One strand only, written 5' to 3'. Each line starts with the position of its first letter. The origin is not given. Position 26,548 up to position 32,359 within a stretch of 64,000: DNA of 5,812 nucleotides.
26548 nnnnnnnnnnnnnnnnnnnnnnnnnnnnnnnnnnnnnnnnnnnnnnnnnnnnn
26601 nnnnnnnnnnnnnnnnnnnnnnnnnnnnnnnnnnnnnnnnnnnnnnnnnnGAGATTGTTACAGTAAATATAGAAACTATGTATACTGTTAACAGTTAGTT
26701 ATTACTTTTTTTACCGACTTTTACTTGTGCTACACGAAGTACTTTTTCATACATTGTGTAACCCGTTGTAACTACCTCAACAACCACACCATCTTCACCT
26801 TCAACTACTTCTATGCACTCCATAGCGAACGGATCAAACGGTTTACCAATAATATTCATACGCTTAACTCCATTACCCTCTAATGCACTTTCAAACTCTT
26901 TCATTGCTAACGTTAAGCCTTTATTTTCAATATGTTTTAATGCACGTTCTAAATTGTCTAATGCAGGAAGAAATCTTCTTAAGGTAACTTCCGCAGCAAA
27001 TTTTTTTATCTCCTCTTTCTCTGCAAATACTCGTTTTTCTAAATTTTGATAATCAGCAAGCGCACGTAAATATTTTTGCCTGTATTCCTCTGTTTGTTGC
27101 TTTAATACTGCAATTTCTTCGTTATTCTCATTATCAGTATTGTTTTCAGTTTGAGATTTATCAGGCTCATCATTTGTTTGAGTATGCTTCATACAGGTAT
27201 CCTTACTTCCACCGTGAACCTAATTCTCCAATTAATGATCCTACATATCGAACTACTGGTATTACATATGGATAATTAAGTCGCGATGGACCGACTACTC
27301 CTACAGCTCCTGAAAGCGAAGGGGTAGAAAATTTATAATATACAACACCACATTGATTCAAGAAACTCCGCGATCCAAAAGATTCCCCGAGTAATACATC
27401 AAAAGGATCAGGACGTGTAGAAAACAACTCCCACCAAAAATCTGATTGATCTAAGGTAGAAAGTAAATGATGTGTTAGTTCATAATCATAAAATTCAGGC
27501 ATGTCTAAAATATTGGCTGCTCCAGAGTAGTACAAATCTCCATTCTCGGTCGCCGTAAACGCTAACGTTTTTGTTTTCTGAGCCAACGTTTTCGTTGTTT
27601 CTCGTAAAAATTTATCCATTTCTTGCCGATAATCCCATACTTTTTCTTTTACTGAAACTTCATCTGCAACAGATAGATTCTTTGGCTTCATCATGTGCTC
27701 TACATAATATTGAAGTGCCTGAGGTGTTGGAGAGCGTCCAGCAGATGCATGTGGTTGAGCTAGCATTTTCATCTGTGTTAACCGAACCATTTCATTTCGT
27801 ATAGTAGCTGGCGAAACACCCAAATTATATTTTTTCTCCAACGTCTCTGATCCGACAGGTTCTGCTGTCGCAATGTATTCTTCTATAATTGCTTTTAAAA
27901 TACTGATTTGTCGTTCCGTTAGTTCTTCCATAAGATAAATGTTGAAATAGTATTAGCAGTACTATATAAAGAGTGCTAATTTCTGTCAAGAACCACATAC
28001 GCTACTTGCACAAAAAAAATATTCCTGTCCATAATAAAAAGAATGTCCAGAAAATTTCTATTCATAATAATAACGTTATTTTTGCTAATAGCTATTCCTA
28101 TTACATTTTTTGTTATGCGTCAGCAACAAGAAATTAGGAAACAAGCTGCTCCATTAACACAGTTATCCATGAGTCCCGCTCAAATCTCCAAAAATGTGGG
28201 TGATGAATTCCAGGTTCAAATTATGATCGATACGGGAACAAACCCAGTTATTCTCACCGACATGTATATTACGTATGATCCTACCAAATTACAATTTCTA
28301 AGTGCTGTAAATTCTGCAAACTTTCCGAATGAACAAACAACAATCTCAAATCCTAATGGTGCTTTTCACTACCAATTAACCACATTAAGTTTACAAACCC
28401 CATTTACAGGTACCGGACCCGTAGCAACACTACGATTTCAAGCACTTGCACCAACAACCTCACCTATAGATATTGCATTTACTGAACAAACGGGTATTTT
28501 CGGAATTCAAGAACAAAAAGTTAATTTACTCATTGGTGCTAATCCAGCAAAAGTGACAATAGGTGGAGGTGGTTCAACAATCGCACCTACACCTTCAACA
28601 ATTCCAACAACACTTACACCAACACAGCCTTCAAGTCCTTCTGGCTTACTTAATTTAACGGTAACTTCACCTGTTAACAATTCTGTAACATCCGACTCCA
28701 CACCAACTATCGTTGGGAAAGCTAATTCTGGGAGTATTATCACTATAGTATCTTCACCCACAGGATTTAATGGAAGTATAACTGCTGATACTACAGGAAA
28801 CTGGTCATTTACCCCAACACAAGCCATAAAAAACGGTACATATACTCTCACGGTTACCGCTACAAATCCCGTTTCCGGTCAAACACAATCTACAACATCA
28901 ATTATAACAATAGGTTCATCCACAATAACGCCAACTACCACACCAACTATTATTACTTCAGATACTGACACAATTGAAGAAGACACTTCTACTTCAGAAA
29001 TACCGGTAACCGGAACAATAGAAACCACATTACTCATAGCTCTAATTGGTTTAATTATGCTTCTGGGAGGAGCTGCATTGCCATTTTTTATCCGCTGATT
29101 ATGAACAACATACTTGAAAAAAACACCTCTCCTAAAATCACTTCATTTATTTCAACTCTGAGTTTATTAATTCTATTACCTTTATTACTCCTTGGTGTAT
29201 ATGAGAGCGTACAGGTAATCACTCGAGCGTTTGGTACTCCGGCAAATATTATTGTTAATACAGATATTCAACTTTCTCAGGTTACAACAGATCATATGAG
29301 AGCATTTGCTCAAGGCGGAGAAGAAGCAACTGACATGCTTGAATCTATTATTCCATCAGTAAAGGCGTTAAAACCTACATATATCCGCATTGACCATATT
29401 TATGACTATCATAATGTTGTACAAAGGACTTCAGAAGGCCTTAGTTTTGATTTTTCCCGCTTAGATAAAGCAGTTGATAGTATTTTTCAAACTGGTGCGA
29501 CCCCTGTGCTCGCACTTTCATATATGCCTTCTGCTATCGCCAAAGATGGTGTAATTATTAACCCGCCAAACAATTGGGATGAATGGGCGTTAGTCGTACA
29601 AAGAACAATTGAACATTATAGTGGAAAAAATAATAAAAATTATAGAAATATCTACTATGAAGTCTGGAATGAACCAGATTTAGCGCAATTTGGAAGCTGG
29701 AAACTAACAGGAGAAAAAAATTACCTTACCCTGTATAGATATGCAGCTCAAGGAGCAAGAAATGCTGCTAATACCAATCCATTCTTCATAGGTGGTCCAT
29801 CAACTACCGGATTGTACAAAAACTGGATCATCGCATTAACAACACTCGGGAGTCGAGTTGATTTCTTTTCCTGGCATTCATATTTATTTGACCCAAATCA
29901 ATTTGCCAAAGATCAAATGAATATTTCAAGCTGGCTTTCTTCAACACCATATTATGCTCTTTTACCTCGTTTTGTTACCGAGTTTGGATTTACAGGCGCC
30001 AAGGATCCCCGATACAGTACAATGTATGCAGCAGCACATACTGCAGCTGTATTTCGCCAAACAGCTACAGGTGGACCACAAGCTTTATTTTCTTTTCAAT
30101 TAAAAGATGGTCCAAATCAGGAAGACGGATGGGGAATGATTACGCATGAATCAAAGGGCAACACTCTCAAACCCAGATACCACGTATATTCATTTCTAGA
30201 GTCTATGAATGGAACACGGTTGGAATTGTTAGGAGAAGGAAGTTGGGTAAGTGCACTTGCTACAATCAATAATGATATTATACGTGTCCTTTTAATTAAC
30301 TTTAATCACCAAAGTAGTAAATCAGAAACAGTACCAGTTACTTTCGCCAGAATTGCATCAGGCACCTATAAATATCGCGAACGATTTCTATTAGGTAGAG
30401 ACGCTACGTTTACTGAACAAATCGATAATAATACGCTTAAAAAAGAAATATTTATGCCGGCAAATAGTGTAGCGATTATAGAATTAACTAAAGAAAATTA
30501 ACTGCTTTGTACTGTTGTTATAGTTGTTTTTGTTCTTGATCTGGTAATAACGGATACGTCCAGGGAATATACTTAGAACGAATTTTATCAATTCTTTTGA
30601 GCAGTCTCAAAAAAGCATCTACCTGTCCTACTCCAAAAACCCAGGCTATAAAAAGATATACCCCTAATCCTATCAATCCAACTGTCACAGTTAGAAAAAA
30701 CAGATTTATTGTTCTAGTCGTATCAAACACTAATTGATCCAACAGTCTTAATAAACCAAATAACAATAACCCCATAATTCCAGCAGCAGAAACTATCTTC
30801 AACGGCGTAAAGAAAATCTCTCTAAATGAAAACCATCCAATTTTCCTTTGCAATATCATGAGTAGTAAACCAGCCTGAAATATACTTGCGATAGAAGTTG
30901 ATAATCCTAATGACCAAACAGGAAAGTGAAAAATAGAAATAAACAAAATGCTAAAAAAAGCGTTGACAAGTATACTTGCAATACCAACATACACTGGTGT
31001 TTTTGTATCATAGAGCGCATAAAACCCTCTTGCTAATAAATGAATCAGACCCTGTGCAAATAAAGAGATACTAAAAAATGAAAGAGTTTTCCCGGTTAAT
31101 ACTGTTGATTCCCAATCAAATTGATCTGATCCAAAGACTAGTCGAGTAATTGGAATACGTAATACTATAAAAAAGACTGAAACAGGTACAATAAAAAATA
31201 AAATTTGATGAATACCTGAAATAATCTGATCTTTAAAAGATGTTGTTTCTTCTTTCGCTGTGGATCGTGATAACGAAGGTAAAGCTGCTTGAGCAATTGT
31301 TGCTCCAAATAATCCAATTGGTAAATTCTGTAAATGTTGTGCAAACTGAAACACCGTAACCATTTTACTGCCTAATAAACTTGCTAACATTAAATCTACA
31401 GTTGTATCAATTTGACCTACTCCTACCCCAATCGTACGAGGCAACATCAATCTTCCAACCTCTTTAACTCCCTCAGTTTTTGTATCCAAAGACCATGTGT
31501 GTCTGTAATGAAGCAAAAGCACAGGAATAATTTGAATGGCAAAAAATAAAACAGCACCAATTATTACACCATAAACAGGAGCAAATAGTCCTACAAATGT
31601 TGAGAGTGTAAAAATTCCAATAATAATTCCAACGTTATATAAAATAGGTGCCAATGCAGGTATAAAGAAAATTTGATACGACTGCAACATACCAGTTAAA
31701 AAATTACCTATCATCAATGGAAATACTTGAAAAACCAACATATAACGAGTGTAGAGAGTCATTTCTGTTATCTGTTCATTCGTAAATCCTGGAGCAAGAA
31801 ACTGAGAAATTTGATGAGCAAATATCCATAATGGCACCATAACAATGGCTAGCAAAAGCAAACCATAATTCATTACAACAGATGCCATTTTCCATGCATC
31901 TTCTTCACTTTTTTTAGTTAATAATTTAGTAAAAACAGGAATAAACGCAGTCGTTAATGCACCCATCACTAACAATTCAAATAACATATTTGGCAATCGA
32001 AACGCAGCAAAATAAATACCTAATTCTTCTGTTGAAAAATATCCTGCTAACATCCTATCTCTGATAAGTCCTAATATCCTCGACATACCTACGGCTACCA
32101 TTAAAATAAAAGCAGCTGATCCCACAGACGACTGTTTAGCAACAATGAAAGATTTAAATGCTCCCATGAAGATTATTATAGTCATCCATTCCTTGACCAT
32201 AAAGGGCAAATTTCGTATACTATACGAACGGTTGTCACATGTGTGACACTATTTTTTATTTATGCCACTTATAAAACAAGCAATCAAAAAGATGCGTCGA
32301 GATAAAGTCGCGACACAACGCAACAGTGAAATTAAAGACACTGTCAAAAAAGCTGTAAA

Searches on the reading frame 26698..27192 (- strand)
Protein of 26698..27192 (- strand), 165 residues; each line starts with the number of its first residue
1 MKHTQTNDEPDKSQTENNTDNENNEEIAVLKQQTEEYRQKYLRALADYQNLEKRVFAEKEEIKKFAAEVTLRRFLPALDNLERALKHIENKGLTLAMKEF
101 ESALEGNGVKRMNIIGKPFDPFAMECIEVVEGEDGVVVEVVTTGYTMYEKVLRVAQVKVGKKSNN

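Call 21: search_protein_families(library=pfam, proteins=[window:26698-27192:-], max_evalue=0.001)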
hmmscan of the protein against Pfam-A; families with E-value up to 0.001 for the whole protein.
window:26698-27192:- (165 aa): 1 family
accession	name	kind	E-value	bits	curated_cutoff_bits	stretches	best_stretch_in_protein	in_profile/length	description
PF01025.24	GrpE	-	2.6e-37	128.5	25.8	1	12-161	5-165/165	GrpE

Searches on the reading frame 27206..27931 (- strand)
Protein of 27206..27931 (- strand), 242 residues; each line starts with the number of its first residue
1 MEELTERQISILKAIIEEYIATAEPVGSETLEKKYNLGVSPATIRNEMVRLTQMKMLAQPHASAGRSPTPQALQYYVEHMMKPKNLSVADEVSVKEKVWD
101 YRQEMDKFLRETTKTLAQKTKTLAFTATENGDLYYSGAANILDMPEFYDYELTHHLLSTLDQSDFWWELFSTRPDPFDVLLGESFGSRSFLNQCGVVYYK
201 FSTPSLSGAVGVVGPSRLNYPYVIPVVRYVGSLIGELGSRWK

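Call 53: search_protein_families(library=pfam, proteins=[window:27206-27931:-], max_evalue=0.001)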
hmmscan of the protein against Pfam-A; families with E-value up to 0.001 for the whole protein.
window:27206-27931:- (242 aa): 2 families
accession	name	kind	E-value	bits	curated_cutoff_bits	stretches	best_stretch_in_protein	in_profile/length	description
PF01628.27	HrcA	-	2e-16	61.1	22.2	1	73-224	74-215/215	HrcA protein C terminal domain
PF03444.21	HrcA_DNA-bdg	-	0.00019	21.5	21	1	3-74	1-71/79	Winged helix-turn-helix transcription repressor, HrcA DNA-binding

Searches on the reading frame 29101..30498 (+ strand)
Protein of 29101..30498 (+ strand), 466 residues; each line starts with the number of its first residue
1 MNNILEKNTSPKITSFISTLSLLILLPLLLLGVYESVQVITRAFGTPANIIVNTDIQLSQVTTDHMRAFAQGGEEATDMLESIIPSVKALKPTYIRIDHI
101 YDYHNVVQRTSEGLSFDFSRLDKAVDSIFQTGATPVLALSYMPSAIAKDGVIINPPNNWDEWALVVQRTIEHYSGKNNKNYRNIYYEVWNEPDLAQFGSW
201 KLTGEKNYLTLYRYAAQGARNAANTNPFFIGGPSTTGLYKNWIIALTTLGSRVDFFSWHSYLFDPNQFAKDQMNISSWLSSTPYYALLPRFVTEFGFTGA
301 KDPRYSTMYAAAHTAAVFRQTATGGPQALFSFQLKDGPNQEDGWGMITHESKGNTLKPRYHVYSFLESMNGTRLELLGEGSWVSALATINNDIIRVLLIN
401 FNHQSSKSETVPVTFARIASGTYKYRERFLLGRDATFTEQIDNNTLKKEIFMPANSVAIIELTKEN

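Call 53: search_protein_families(library=pfam, proteins=[window:29101-30498:+], max_evalue=0.001)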
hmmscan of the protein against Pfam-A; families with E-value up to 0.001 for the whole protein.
window:29101-30498:+ (466 aa): 2 families
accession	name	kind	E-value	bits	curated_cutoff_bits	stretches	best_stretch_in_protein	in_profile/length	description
PF01229.23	Glyco_hydro_39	-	4.2e-20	72.4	26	1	93-262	49-227/472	Glycosyl hydrolases family 39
PF00150.24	Cellulase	-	0.00032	20.7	23.5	1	80-302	23-243/272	Cellulase (glycosyl hydrolase family 5)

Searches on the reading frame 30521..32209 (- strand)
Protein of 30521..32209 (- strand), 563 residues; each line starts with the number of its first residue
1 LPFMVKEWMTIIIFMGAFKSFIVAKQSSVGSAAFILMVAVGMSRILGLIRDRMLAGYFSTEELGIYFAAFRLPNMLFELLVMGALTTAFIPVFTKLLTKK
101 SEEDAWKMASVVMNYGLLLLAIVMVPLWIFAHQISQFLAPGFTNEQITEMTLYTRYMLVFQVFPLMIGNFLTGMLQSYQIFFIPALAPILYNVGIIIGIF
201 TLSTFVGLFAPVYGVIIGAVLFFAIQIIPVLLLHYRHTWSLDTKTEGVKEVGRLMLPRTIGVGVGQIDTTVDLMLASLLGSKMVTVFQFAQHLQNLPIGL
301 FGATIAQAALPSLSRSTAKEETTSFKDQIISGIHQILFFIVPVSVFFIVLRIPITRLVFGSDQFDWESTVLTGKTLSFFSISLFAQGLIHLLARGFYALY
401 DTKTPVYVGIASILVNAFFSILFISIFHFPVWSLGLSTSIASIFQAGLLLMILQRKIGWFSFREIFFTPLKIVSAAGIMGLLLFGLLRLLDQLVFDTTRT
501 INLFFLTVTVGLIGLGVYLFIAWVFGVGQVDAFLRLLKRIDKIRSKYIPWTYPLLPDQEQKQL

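Call 53: search_protein_families(library=pfam, proteins=[window:30521-32209:-], max_evalue=0.001)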
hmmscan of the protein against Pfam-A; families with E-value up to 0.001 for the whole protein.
window:30521-32209:- (563 aa): 3 families
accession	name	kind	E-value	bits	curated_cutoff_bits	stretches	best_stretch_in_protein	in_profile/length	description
PF03023.19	MurJ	-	1.1e-79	268.6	27.4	1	64-491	12-437/451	Lipid II flippase MurJ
PF01554.23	MatE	-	3.9e-13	49.8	24.9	2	270-421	14-160/161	MatE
PF13440.11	Polysacc_synt_3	-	1.8e-11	44.3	23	1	108-362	46-287/293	Polysaccharide biosynthesis protein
